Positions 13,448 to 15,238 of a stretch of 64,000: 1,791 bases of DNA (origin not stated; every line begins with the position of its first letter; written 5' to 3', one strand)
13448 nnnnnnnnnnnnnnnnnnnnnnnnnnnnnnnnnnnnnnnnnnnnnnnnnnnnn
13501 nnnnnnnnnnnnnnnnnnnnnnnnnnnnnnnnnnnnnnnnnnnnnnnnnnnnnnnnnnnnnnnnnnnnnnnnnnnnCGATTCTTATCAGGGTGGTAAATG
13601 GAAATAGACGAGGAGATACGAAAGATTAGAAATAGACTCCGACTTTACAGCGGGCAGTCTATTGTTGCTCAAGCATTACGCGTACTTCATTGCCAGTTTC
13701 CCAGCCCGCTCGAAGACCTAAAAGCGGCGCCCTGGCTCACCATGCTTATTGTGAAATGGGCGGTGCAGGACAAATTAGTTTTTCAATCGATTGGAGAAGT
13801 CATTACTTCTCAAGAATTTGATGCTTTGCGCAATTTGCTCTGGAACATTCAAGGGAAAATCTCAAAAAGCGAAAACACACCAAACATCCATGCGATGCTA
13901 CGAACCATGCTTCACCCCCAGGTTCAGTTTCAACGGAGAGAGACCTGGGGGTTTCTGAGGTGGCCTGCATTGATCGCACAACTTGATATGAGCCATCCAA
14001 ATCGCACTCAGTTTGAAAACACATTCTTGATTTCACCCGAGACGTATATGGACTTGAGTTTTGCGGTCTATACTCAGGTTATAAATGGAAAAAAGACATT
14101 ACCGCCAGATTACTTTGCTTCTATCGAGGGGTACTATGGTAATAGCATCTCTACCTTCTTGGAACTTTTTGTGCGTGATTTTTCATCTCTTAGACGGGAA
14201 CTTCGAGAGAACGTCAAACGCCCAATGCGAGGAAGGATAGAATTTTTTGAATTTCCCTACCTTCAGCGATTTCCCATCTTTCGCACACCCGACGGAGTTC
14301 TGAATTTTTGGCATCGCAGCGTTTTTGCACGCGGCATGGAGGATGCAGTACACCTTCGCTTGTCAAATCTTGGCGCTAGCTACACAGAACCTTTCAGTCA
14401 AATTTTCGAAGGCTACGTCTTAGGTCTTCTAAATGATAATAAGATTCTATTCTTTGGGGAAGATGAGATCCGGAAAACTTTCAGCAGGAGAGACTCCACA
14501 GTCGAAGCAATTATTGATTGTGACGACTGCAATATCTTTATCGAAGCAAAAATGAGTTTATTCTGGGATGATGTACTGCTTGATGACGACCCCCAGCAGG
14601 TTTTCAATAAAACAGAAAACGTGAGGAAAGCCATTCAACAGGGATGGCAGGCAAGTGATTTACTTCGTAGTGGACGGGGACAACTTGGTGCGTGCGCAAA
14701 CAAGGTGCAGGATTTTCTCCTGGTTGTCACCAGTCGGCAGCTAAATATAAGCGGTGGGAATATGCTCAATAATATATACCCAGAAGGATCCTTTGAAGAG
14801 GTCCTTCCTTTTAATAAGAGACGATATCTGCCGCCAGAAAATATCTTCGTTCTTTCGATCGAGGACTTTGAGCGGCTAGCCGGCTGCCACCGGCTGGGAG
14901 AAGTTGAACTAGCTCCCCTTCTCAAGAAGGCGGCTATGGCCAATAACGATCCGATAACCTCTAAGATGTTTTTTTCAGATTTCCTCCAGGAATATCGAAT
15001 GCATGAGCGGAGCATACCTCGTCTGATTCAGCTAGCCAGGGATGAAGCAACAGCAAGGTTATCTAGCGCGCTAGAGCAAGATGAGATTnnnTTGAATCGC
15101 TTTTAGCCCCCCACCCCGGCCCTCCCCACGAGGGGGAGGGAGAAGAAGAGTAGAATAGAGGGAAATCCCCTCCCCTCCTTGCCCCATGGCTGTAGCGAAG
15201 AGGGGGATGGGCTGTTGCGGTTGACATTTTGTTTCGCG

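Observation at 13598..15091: AT-rich 497-aa orphan gene wedged between uvrB and a GC-rich repeat cluster: candidate horizontally acquired nuclease/defence protein of unknown family.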

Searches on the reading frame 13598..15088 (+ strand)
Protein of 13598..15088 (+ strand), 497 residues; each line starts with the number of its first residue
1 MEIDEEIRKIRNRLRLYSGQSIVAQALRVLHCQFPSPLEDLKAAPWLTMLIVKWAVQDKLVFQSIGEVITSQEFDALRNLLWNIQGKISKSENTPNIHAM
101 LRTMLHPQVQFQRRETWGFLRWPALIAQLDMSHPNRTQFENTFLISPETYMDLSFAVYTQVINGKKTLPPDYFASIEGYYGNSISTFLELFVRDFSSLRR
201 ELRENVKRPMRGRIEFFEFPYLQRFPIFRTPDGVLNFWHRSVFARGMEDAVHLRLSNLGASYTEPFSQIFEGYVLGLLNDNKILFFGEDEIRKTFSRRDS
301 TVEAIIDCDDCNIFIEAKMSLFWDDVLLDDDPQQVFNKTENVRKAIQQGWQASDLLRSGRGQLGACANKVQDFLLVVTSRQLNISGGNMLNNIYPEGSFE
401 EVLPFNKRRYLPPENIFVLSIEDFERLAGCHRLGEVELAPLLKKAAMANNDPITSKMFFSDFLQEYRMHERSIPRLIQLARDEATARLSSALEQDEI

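Call 3: search_protein_families(library=pfam, proteins=[window:13598-15088:+], max_evalue=10)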
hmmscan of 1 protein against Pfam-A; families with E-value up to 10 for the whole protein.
window:13598-15088:+ (497 aa): 0 families

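Call 4: search_protein_families(library=padloc, proteins=[window:13598-15088:+], max_evalue=10)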
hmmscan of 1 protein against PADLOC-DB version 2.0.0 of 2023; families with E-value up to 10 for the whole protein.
window:13598-15088:+ (497 aa): 0 families

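Call 5: search_protein_families(library=ncbifam, proteins=[window:13598-15088:+], max_evalue=10)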
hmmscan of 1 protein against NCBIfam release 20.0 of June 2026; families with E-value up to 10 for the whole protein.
window:13598-15088:+ (497 aa): 2 families
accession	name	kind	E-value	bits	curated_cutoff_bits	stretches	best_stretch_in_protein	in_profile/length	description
NF047931.1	antiphage_GapS1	subfamily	2e-116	389.5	320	1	10-461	1-454/455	GapS1 family protein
TIGR02978.1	phageshock_pspC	equivalog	0.19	11.6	104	1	326-384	56-114/121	envelope stress response membrane protein PspC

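Call 6: search_solved_structures(query=window:13598-15088:+, max_evalue=10)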
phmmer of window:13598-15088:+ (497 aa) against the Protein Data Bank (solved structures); distinct sequences matched with E-value up to 10: 4.
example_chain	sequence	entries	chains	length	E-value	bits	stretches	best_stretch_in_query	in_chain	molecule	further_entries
4ug1_A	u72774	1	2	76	0.16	13.9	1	161-203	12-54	CELL CYCLE PROTEIN GPSB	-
6gp7_B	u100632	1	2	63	0.24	13.3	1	162-206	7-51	Cell cycle protein GpsB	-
6gpz_B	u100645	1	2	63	0.24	13.3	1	162-206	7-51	Cell cycle protein GpsB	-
4ug3_A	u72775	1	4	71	0.28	13.2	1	162-207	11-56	CELL CYCLE PROTEIN GPSB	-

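Call 14: find_homologous_proteins(query=window:13598-15088:+)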
Query window:13598-15088:+ (497 aa): 183 proteins with E <= 0.001 among 8000 candidates; the best 120 are listed.
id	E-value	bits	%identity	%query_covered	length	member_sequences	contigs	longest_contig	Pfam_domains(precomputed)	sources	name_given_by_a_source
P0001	0.0e+0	1135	100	100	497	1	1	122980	-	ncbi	-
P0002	8.0e-266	900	79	99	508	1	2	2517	-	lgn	-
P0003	8.2e-264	894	79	99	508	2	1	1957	-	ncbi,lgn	-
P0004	1.3e-212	725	67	95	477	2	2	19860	-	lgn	-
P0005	2.1e-164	566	52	98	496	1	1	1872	-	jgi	jgi:hypothetical protein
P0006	4.8e-140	486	48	99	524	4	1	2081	-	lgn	-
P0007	7.8e-136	472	47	99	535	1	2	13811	-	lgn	-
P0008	5.8e-135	469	48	99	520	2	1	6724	-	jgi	-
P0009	5.8e-135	469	52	87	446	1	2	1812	-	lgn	-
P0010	5.7e-134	466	47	99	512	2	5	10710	-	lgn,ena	-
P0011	5.1e-133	463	46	99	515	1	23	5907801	-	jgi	jgi:hypothetical protein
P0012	3.6e-132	460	46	99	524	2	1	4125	-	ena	-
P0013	9.1e-132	458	48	93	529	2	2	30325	-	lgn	-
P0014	1.1e-131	458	47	93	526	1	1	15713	-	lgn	-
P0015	1.3e-131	458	44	99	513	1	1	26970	-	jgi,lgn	jgi:hypothetical protein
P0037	4.6e-127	443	46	99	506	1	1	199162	-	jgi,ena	-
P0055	1.2e-123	432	44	99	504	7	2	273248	-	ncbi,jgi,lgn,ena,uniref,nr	ncbi:GapS1 family protein [Paraburkholderia sp. 22099]|jgi:hypothetical protein|uniref:GapS1 family 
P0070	5.0e-118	413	41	99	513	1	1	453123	-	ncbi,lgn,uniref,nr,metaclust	ncbi:GapS1 family protein [Ramlibacter sp. Leaf400]|uniref:GapS1 family protein n=1 Tax=Ramlibacter 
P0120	1.4e-102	362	40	99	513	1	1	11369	-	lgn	-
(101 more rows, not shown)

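Call 16: find_encoding_contigs(protein=P0001, flank=10000, max_places=4)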
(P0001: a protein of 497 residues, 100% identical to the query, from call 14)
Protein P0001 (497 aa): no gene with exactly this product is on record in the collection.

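Call 22: list_cluster_members(proteins=[P0001, P0003, P0004])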
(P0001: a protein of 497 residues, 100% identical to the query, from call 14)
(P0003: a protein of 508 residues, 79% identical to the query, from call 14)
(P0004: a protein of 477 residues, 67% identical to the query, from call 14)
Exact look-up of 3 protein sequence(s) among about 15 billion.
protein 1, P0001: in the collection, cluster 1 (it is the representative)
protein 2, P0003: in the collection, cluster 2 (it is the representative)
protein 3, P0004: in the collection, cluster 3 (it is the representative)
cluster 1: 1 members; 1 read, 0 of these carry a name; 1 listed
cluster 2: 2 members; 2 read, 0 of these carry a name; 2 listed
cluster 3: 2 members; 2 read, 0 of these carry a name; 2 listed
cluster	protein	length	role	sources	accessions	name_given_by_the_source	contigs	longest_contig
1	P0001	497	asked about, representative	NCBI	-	-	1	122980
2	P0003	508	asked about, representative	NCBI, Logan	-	-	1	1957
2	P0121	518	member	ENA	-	-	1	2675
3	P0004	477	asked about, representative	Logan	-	-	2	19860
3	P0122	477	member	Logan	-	-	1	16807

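Call 23: find_encoding_contigs(protein=P0004, flank=8000, max_places=3)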
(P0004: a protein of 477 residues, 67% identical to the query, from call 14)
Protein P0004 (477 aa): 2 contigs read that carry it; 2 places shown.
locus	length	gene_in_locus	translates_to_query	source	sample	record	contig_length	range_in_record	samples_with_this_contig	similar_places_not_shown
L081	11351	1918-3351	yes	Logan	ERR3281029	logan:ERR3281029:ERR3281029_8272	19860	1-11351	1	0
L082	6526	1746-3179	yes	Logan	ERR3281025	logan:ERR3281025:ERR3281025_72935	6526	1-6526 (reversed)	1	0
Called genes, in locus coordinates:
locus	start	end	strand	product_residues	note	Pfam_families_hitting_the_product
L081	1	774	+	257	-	?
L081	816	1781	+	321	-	PF01699:Na_Ca_ex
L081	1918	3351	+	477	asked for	-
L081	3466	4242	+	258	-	PF00106:adh_short, PF08659:KR, PF13561:adh_short_C2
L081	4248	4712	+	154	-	PF02152:FolB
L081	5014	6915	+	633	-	PF01541:GIY-YIG (weak), PF27096:UvrC_M, PF02151:UVR, PF22920:UvrC_RNaseH, PF08459:UvrC_RNaseH_dom, PF14520:HHH_5 (weak)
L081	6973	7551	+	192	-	PF01066:CDP-OH_P_transf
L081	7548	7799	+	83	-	PF02597:ThiS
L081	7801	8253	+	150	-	PF02391:MoaE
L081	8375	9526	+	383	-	PF00145:DNA_methylase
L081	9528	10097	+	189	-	PF01541:GIY-YIG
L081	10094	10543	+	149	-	PF03852:Vsr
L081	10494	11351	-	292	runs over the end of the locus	PF01063:Aminotran_4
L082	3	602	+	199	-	?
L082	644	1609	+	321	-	PF01699:Na_Ca_ex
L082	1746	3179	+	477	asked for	-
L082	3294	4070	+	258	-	PF00106:adh_short, PF08659:KR, PF13561:adh_short_C2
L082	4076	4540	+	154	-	PF02152:FolB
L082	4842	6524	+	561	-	?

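Call 24: find_encoding_contigs(protein=P0011, flank=8000, max_places=3)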
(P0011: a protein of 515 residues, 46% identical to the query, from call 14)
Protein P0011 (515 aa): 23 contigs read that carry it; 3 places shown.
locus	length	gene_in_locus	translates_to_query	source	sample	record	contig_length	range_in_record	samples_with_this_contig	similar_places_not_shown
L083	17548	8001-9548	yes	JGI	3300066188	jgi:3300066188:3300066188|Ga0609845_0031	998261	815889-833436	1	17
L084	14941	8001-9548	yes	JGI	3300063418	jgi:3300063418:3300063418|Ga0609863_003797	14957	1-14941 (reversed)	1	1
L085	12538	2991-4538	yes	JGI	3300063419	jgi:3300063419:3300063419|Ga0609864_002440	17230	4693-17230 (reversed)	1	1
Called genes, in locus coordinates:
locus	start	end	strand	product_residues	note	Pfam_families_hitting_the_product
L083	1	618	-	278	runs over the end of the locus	PF00005:ABC_tran, PF13304:AAA_21 (faint)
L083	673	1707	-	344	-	PF13379:NMT1_2, PF09084:NMT1, PF12974:Phosphonate-bd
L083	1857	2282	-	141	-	PF01124:MAPEG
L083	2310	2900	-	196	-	PF21176:RecR_HhH, PF02132:RecR_ZnF, PF13662:Toprim_4, PF01751:Toprim, PF21175:RecR_C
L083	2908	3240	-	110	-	PF02575:YbaB_DNA_bd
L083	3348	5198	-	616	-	PF05496:RuvB_N (faint), PF13177:DNA_pol3_delta2, PF13401:AAA_22 (faint), PF00004:AAA, PF22608:DNAX_ATPase_lid, PF12169:DNA_pol3_gamma3, PF12170:DNA_pol3_tau_5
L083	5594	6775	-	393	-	-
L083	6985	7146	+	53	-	-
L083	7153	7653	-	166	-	-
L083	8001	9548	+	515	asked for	-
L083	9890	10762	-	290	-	PF13489:Methyltransf_23 (weak), PF01209:Ubie_methyltran, PF13847:Methyltransf_31, PF08241:Methyltransf_11, PF08242:Methyltransf_12, PF13649:Methyltransf_25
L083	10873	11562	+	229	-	PF01638:HxlR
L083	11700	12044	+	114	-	-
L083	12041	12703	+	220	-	PF06197:DUF998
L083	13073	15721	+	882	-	PF27417:BigA_3rd, PF18883:AC_1, PF03797:Autotransporter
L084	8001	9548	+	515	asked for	-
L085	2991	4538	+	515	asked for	-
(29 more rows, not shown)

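Call 30: predict_structure(alignment_id=A1)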
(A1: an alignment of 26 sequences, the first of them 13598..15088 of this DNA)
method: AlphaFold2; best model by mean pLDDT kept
length: 497 residues; sequences in the alignment: 26
mean_pLDDT: 89.3   pTM: 0.88
mean pLDDT of the five models: 89.3, 88.5, 88.3, 87.8, 86.7
residues with pLDDT >= 90: 322; 70-90: 144; 50-70: 29; < 50: 2
segments of 3 or more residues with pLDDT < 50: none
pLDDT, mean of each block of 10 residues (from residue 1): 80 96 96 88 91 93 95 95 80 68 82 87 96 96 97 96 93 94 96 95 70 76 92 94 90 88 92 96 94 85 94 93 64 86 94 91 90 95 86 91 94 95 93 92 92 82 74 90 96 71
secondary structure, 60 per line:
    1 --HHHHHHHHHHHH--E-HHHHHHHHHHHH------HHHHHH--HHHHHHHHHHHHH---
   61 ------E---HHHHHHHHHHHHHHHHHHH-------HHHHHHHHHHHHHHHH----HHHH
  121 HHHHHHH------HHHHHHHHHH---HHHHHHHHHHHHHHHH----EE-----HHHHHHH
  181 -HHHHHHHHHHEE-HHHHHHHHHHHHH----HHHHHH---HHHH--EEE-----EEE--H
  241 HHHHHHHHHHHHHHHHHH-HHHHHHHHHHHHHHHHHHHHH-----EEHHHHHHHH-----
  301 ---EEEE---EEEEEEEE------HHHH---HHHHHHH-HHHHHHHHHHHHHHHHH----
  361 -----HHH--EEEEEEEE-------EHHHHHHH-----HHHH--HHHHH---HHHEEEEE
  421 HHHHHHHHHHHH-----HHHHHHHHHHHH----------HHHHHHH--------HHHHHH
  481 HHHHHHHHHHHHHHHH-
elements in order: H3-14 H19-30 H37-42 H45-57 H71-89 H97-112 H117-127 H134-143 H147-162 H174-180 H182-191 H195-207 H212-217 H221-224 E227-229 E235-237 H240-258 H260-280 H288-295 E304-307 E311-318 H325-328 H332-338 H340-356 E371-378 H387-393 H399-402 H405-409 E416-420 H421-432 H438-449 H460-466 H475-496

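Call 31: find_encoding_contigs(protein=P0002, flank=3000, max_places=3)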
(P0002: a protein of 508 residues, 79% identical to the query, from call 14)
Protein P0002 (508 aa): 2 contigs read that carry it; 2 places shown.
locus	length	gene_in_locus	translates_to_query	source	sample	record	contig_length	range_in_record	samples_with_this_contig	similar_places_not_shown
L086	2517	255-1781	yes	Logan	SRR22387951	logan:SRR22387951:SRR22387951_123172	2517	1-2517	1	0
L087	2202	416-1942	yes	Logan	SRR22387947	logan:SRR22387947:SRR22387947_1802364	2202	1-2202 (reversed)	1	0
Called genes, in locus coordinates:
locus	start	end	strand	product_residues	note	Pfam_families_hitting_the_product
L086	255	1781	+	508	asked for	-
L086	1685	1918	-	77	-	-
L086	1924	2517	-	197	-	?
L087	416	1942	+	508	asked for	-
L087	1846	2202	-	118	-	?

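Call 32: find_encoding_contigs(protein=P0005, flank=3000, max_places=3)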
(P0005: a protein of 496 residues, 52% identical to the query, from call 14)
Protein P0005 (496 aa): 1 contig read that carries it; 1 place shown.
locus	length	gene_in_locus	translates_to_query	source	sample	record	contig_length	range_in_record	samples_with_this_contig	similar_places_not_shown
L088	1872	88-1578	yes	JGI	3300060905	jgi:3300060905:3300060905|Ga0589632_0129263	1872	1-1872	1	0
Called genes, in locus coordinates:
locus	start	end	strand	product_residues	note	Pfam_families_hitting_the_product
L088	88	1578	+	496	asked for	-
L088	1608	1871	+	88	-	?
